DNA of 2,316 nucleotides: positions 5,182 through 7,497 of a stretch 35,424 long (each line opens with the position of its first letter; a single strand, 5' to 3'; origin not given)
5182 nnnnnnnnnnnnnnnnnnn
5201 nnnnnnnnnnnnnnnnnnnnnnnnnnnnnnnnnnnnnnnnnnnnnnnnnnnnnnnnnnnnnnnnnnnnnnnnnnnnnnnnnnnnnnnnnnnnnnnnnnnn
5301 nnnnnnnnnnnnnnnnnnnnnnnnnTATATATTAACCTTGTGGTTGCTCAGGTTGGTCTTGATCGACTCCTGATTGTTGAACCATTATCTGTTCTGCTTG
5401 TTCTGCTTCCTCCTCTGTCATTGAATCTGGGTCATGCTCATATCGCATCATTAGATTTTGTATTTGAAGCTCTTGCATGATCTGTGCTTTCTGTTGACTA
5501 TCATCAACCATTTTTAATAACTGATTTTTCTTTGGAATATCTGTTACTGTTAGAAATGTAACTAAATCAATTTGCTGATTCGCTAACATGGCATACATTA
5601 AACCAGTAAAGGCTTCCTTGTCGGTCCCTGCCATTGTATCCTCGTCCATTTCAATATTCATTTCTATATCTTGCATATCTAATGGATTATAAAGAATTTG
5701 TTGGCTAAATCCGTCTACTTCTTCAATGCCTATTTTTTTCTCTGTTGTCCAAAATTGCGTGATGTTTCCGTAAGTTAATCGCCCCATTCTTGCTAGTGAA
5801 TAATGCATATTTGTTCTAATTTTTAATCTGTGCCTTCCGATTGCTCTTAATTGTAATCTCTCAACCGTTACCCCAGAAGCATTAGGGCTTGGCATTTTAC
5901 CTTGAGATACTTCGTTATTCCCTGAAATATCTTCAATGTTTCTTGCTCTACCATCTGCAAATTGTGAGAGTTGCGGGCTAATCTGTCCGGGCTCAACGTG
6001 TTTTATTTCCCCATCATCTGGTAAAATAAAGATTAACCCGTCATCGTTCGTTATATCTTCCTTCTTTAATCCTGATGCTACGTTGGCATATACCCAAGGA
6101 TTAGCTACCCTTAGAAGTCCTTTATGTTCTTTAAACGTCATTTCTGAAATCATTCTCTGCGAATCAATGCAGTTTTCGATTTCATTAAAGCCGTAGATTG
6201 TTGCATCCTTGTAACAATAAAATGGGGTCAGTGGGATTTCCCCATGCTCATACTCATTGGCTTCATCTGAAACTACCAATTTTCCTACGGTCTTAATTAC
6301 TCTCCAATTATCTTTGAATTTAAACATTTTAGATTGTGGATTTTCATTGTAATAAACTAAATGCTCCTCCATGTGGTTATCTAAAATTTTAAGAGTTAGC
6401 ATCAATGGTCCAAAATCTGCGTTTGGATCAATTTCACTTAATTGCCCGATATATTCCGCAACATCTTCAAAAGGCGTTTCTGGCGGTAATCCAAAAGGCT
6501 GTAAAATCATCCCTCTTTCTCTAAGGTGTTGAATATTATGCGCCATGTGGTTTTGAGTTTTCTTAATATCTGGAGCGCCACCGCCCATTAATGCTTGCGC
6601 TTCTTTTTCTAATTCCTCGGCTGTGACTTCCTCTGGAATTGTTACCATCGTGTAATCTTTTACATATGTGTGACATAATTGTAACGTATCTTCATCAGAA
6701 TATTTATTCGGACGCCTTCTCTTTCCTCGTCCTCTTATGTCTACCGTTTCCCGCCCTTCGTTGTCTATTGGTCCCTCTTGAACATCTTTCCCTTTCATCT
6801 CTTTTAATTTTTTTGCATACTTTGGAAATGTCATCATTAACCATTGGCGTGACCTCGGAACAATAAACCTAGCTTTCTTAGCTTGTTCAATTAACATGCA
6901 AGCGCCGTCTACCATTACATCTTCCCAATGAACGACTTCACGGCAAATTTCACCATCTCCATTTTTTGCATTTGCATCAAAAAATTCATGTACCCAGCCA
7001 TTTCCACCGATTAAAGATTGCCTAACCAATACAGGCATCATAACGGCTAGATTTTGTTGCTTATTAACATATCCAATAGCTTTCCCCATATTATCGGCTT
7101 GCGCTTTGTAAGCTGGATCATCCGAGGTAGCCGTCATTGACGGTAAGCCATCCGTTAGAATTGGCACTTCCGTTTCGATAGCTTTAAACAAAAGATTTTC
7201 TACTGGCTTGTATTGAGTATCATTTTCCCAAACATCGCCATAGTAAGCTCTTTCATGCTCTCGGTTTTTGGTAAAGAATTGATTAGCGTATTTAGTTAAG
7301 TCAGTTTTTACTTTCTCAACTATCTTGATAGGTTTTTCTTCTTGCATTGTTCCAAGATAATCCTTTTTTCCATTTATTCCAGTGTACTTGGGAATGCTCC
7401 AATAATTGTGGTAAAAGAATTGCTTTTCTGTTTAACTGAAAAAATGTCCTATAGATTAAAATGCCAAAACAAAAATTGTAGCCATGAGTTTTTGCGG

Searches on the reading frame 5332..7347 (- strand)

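Call 78: search_protein_families(library=pfam, proteins=[window:5332-7347:-], max_evalue=0.001)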
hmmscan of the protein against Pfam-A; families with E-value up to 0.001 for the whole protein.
window:5332-7347:- (671 aa): 1 family
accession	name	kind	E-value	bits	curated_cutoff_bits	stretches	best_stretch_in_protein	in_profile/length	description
PF16510.12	P22_portal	-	5.4e-23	81.8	26.1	2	345-652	249-574/594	Phage P22-like portal protein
